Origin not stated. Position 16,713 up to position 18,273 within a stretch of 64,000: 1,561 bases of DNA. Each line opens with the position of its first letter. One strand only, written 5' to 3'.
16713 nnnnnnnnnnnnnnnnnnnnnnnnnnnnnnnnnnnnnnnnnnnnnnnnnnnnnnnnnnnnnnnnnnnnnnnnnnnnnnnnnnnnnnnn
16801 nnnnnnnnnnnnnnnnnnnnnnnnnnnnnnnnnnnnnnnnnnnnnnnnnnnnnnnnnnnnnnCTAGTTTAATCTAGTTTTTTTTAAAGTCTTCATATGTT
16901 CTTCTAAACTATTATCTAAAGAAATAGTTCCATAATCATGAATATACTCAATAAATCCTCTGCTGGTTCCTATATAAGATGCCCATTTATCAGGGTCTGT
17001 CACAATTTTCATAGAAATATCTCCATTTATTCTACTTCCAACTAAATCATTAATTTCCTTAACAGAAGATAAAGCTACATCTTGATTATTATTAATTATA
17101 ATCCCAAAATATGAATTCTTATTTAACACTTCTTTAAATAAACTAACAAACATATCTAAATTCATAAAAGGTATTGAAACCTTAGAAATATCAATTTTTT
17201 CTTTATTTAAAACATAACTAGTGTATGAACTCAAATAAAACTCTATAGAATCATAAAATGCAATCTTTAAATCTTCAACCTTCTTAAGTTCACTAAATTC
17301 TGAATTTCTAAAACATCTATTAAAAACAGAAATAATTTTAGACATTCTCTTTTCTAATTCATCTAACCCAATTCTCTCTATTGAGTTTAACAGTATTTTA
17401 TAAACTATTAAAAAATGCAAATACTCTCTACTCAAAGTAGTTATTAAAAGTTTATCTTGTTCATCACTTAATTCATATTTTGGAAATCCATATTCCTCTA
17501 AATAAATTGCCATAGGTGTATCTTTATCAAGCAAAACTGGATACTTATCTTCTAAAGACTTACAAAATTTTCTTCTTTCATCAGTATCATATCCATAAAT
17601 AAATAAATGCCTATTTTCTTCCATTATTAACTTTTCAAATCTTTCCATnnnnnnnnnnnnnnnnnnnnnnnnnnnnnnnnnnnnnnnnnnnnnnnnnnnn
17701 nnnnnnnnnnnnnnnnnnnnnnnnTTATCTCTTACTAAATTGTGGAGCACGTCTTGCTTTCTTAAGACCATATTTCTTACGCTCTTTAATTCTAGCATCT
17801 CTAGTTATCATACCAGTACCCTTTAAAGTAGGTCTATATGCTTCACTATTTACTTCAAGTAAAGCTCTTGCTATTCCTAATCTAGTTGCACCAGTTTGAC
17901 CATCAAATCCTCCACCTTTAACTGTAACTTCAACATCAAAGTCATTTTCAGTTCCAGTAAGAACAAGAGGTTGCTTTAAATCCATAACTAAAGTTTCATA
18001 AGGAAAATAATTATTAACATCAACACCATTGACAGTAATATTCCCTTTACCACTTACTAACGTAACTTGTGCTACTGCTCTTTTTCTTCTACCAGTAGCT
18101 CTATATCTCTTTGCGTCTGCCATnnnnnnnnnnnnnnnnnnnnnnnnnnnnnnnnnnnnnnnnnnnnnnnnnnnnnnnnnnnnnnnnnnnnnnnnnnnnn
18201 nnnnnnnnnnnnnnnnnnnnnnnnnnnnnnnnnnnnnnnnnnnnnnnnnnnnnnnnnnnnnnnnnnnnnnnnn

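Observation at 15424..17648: Small defense-like insertion between htrA and rplM-rpsI: an Abi_2 abortive-infection gene plus two uncharacterised convergent ORFs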

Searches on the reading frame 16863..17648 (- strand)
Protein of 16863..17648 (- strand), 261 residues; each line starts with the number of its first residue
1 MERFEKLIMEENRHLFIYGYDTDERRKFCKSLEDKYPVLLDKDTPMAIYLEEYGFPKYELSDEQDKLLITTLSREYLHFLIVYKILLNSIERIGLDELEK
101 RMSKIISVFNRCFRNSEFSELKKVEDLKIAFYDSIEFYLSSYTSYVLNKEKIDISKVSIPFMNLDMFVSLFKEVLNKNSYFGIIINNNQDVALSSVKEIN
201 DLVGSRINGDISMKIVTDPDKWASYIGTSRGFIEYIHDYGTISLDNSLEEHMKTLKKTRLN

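Call 3: search_protein_families(library=pfam, proteins=[window:16863-17648:-], max_evalue=1)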
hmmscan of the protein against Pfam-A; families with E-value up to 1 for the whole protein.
window:16863-17648:- (261 aa): 1 family
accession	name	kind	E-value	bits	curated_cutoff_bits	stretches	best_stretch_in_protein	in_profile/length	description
PF12659.13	Stn1_C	-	0.0057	17.1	25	0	89-135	13-59/165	Telomere capping C-terminal wHTH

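Call 4: search_protein_families(library=padloc, proteins=[window:16863-17648:-], max_evalue=1)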
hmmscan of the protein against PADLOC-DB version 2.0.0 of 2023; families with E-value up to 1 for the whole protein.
window:16863-17648:- (261 aa): 0 families

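Call 5: search_protein_families(library=phrogs, proteins=[window:16863-17648:-], max_evalue=1)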
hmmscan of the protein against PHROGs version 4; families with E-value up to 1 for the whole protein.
window:16863-17648:- (261 aa): 4 families
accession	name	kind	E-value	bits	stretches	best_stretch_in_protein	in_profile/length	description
phrog_18977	-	unknown function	0.026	15.2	0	56-75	2-21/55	-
phrog_30202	-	unknown function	0.055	14.5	0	44-80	4-38/125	-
phrog_9374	-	unknown function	0.081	13.9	0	129-154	17-42/59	-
phrog_22754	-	unknown function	0.16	13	1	112-187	21-96/117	-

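Call 6: search_protein_families(library=ncbifam, proteins=[window:16863-17648:-], max_evalue=1)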
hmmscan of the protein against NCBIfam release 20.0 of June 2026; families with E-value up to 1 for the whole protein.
window:16863-17648:- (261 aa): 0 families

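Call 10: find_homologous_proteins(query=window:16863-17648:-, max_evalue=0.001)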
Query window:16863-17648:- (261 aa): 71 proteins with E <= 0.001 among 1226 candidates.
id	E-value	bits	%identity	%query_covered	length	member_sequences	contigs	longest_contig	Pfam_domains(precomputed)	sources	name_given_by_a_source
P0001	1.9e-163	560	99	100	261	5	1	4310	-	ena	-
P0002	2.1e-104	367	63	100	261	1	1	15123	-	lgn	-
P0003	5.6e-87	310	56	98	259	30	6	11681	-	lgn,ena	-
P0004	1.3e-86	308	57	98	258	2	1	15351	-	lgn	-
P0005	5.0e-72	261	54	87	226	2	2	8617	-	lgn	-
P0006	3.0e-67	245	45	98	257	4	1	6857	PF24389.2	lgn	-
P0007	4.9e-66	241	45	98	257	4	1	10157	PF24389.2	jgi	-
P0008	1.7e-64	236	44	98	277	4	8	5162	-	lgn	-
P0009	2.0e-64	236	46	97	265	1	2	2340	-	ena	-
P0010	3.5e-64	235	44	98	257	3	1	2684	PF24389.2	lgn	-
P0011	7.2e-64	234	44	98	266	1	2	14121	PF24389.2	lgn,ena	-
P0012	7.4e-62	227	45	98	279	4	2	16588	-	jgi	-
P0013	1.0e-61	227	45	98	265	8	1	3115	-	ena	-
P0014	2.4e-61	226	44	98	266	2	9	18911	-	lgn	-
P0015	6.8e-61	224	44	98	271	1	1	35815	-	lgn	-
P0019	4.8e-60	221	45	98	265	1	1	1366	PF24389.2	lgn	-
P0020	5.1e-60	221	45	96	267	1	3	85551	-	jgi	-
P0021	5.6e-60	221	45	98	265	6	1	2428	PF24389.2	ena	-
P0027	6.4e-59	218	43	98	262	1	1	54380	-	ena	-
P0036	2.9e-57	212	43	98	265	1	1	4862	PF24389.2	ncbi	-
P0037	3.4e-57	212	43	98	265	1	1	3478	PF24389.2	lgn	-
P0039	1.4e-56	210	44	95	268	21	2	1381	PF24389.2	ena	-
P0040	1.4e-56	210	43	95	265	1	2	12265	PF24389.2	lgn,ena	-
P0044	1.6e-54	203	44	98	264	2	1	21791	PF24389.2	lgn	-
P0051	4.5e-50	189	40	96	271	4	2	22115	PF24389.2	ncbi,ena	-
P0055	1.3e-47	181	41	98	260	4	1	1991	PF24389.2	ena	-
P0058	6.8e-46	175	39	97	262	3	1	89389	PF24389.2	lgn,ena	-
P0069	2.7e-38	150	32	98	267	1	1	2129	PF24389.2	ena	-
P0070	1.7e-34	138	36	97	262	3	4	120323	-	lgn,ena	-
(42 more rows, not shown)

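Call 12: search_protein_families(library=pfam, proteins=[P0006, P0011, P0036, P0051, P0058, P0069, P0002, P0003], max_evalue=1)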
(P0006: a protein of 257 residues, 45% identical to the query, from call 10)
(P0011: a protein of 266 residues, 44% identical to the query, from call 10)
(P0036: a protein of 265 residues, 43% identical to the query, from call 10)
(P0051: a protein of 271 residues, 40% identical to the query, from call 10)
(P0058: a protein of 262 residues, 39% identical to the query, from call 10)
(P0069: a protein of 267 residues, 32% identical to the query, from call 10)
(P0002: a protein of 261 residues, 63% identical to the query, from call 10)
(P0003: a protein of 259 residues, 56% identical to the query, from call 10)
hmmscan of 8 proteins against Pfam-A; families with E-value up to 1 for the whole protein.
P0006 (257 aa): 1 family
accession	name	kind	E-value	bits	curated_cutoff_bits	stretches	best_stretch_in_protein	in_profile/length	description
PF24389.1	ORC-CDC6-like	-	5.4e-10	39.1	27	1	46-249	74-287/571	ORC-CDC6-like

P0011 (266 aa): 2 families
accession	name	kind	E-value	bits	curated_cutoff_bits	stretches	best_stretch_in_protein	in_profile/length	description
PF24389.1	ORC-CDC6-like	-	1.5e-08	34.3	27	1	72-248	100-286/571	ORC-CDC6-like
PF08520.15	Mitofissin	-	0.11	12.7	27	0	133-153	36-56/69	Mitofissin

P0036 (265 aa): 1 family
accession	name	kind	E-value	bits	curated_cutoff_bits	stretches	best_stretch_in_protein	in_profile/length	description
PF24389.1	ORC-CDC6-like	-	1.5e-05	24.4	27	1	83-256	105-287/571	ORC-CDC6-like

P0051 (271 aa): 1 family
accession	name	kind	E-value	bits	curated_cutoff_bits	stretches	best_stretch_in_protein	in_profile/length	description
PF24389.1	ORC-CDC6-like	-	9.5e-07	28.3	27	1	76-263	92-286/571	ORC-CDC6-like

P0058 (262 aa): 0 families

P0069 (267 aa): 2 families
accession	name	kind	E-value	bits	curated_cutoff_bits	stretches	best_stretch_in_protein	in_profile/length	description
PF24389.1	ORC-CDC6-like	-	1.5e-05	24.4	27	1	51-250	77-284/571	ORC-CDC6-like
PF20235.3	PIR2-like_helical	-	0.12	13.1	27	1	185-227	30-73/116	PIR2-like, helical domain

P0002 (261 aa): 2 families
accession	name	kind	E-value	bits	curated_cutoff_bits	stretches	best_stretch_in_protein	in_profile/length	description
PF08534.16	Redoxin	-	0.094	12.9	26.6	1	2-56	52-105/148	Redoxin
PF24813.1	DUF7709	-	0.19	12.2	33.3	0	207-258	11-65/95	Domain of unknown function (DUF7709)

P0003 (259 aa): 1 family
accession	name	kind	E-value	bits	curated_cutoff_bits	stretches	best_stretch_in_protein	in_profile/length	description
PF12180.13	EABR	-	0.6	10.2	25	0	222-238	13-29/34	TSG101 and ALIX binding domain of CEP55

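Call 14: find_encoding_contigs(protein=P0020, flank=6000, max_places=3)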
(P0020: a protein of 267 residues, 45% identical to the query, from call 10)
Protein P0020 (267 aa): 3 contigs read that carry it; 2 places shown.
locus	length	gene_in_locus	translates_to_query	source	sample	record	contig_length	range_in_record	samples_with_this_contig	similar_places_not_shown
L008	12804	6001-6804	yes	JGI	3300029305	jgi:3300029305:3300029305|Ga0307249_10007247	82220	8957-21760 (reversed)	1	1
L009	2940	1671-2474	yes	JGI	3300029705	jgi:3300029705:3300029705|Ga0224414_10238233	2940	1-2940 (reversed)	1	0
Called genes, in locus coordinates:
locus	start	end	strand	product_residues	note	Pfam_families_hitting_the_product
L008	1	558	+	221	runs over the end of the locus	-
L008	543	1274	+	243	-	PF01416:PseudoU_synth_1, PF10105:DUF2344 (faint), PF01416:PseudoU_synth_1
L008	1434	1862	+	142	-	PF00572:Ribosomal_L13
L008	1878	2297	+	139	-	PF00380:Ribosomal_S9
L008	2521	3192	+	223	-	PF07332:Phage_holin_3_6 (faint), PF04140:ICMT, PF04191:PEMT, PF01222:ERG4_ERG24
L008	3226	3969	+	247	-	PF00583:Acetyltransf_1, PF13673:Acetyltransf_10 (weak), PF13508:Acetyltransf_7, PF14268:YoaP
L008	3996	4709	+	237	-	PF07505:DUF5131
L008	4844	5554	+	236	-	PF12844:HTH_19, PF13560:HTH_31, PF01381:HTH_3, PF13443:HTH_26 (weak)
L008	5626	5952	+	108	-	-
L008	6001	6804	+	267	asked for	-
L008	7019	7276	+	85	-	-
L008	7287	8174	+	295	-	-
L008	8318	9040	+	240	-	-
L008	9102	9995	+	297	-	PF08902:DUF1848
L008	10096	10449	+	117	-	PF01022:HTH_5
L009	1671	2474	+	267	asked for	-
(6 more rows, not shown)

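Call 15: find_encoding_contigs(protein=P0058, flank=6000, max_places=3)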
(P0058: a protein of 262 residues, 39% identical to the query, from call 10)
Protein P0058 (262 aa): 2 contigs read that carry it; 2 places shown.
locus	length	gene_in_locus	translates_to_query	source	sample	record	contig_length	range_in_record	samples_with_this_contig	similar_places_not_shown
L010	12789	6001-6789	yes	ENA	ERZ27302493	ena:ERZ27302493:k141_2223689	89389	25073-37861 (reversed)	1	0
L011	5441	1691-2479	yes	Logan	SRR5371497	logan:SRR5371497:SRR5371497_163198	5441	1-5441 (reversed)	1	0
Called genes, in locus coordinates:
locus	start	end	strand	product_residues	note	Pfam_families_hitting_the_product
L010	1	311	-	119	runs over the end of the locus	PF11969:DcpS_C, PF01230:HIT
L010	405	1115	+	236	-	PF00565:SNase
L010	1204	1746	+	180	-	PF02482:Ribosomal_S30AE, PF16321:Ribosom_S30AE_C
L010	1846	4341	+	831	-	PF07517:SecA_DEAD, PF00270:DEAD (weak), PF01043:SecA_PP_bind, PF21090:P-loop_SecA, PF07516:SecA_SW, PF02810:SEC-C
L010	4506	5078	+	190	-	-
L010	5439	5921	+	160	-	-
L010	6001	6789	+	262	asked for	PF24389:ORC-CDC6-like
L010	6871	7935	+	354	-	PF00933:Glyco_hydro_3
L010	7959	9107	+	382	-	-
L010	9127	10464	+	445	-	PF13484:Fer4_16 (faint), PF00037:Fer4 (faint), PF12797:Fer4_2 (faint), PF12837:Fer4_6 (faint), PF13187:Fer4_9 (weak), PF02906:Fe_hyd_lg_C, PF02256:Fe_hyd_SSU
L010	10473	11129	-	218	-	-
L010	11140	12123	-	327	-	PF05257:CHAP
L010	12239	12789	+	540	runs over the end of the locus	PF01368:DHH, PF00571:CBS, PF07085:DRTGG, PF00571:CBS, PF02833:DHHA2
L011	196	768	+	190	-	-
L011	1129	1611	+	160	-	-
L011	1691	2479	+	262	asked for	PF24389:ORC-CDC6-like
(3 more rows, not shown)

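Call 16: find_encoding_contigs(protein=P0070, flank=6000, max_places=3)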
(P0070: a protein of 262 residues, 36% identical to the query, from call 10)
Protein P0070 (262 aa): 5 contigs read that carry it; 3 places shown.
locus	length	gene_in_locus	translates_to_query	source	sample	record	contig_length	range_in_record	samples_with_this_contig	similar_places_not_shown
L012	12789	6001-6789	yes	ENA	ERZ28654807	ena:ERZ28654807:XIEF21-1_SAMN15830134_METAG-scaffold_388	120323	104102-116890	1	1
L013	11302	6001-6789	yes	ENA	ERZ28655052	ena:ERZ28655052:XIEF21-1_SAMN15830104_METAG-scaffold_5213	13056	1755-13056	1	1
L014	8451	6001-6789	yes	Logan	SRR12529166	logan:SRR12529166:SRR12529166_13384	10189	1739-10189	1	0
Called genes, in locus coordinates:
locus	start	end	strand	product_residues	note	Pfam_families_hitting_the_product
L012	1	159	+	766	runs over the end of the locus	PF07549:Sec_GG (faint), PF21760:SecD_1st, PF22599:SecDF_P1_head, PF02355:SecD_SecF_C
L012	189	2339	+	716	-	PF13328:HD_4, PF01966:HD, PF04607:RelA_SpoT, PF02824:TGS, PF19296:RelA_AH, PF28438:RelA_RIS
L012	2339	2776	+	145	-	PF02580:Tyr_Deacylase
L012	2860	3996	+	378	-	PF01098:FTSW_RODA_SPOVE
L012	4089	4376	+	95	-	-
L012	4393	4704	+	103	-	-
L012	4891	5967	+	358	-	PF00768:Peptidase_S11, PF07943:PBP5_C (weak)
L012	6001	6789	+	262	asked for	-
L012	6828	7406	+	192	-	PF07670:Gate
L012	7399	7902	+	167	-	-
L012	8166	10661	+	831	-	PF07517:SecA_DEAD, PF00270:DEAD (weak), PF01043:SecA_PP_bind, PF21090:P-loop_SecA, PF07516:SecA_SW, PF02810:SEC-C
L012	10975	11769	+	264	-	-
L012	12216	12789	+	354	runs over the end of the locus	PF00535:Glycos_transf_2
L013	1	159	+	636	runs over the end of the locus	?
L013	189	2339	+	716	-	PF13328:HD_4, PF01966:HD, PF04607:RelA_SpoT, PF02824:TGS, PF19296:RelA_AH, PF28438:RelA_RIS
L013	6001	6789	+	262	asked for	-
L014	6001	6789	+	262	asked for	-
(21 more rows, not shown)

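Call 17: find_encoding_contigs(protein=P0027, flank=6000, max_places=3)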
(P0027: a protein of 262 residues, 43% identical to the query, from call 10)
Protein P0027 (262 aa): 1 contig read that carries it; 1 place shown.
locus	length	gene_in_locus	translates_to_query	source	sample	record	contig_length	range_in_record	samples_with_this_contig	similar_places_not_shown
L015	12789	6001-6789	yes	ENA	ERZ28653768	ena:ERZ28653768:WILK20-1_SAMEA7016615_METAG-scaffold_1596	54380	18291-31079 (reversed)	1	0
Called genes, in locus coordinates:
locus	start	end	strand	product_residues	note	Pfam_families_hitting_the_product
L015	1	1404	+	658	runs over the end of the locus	-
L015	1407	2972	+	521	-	-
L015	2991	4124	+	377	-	PF09823:DUF2357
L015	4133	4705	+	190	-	-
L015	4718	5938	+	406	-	-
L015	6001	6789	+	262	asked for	-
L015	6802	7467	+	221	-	-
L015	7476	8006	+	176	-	-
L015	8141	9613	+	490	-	PF08903:DUF1846, PF20921:DUF1846_C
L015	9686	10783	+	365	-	-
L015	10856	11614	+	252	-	-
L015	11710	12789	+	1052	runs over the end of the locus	PF00005:ABC_tran, PF02463:SMC_N (weak), PF02687:FtsX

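Call 24: predict_structure(alignment_id=A1)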
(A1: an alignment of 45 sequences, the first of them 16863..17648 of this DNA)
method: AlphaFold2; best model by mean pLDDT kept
length: 261 residues; sequences in the alignment: 45
mean_pLDDT: 95.2   pTM: 0.92
mean pLDDT of the five models: 95.2, 94.3, 93.9, 93.6, 93.2
residues with pLDDT >= 90: 240; 70-90: 19; 50-70: 2; < 50: 0
segments of 3 or more residues with pLDDT < 50: none
pLDDT, mean of each block of 10 residues (from residue 1): 93 96 96 97 97 95 93 98 98 97 97 96 98 98 97 97 97 96 97 98 88 96 93 85 96 88 60
secondary structure, 60 per line:
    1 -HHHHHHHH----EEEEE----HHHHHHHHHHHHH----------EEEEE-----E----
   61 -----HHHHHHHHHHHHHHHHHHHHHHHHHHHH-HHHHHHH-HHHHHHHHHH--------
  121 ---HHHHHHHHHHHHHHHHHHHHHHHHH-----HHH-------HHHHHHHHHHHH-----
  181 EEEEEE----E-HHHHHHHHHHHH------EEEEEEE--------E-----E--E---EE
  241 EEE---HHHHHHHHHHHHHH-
elements in order: H2-9 E14-18 H23-35 E46-50 H66-93 H95-101 H103-112 H124-148 H164-175 E181-186 H193-204 E211-217 E239-243 H247-260

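Call 42: find_related_loci(query=A1, collection=viral_contigs, flank=6000)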
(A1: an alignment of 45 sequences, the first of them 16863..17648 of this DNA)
Query A1 (261 aa) in viral_contigs; peptide patterns used: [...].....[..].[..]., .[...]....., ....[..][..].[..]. (x = any residue, [..] = any of these).
104 stretches matched a pattern, but none encodes a relative of the query by tblastn (E <= 1e-3).

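Call 43: find_related_loci(query=A1, collection=metagenome_contigs, flank=6000)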
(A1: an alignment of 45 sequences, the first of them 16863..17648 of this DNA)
Query A1 (261 aa) in metagenome_contigs; peptide patterns used: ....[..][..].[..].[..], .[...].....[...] (x = any residue, [..] = any of these).
206 stretches matched a pattern; 19 encode a relative of the query (tblastn E <= 1e-3); 19 distinct loci.
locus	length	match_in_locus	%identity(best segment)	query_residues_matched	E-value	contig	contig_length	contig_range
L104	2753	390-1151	46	4-257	9e-67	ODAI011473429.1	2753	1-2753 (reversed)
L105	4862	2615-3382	43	2-257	2e-63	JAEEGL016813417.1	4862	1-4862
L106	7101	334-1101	43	2-257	2e-63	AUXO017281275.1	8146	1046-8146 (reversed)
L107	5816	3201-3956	40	4-257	2e-58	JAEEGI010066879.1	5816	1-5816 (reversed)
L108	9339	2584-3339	40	4-257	2e-58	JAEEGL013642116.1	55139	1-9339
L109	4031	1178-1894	43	8-250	5e-56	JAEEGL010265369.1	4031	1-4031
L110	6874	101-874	37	2-259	4e-54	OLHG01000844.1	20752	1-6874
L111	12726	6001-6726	37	8-259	1e-52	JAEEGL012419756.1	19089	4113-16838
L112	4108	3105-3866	37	8-259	1e-49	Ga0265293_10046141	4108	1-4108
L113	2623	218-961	40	8-257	2e-48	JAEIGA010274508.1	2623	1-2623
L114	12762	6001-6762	32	6-257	4e-48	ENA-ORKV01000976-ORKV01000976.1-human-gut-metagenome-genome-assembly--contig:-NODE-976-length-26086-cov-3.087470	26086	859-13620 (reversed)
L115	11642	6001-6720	38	2-247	1e-47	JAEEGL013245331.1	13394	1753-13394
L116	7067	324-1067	37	8-260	2e-47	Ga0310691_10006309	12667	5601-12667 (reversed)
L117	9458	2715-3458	37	8-260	2e-47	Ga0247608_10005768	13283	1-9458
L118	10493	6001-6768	33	6-259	6e-47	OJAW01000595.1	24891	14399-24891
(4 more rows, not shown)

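Call 77: search_solved_structures(query=A1, max_evalue=1)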
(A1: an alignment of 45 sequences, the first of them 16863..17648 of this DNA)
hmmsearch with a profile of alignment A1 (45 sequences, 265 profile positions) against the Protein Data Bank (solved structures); distinct sequences matched with E-value up to 1: 2.
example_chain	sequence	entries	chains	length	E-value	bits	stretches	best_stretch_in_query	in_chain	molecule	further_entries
3nyi_A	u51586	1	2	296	0.11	15.3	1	8-51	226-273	fat acid-binding protein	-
7rmx_A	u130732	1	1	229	0.77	12.5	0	60-133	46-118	Tunable symmetric protein, D_3_212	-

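Call 83: search_protein_families(library=padloc, alignment_id=A1, max_evalue=0.01)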
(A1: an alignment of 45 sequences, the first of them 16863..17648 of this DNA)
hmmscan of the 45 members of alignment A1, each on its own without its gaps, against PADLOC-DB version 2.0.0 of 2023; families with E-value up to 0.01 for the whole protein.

A. member 1, window:16863-17648:- (261 aa): 0 families

B. families by the number of members that match (of 45 scanned): 2 families
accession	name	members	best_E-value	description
PDLC01278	Cas8b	1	0.00017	CAS-I-B; effector_LS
PDLC01481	Cas11a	1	0.0083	CAS-I-A; effector_SS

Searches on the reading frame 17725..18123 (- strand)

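Call 3: search_protein_families(library=pfam, proteins=[window:17725-18123:-], max_evalue=1)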
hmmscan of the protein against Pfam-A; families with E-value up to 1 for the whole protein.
window:17725-18123:- (132 aa): 1 family
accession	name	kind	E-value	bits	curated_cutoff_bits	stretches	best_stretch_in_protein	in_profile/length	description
PF00380.25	Ribosomal_S9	-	1.1e-47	161.9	22.5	1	11-132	1-121/121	Ribosomal protein S9/S16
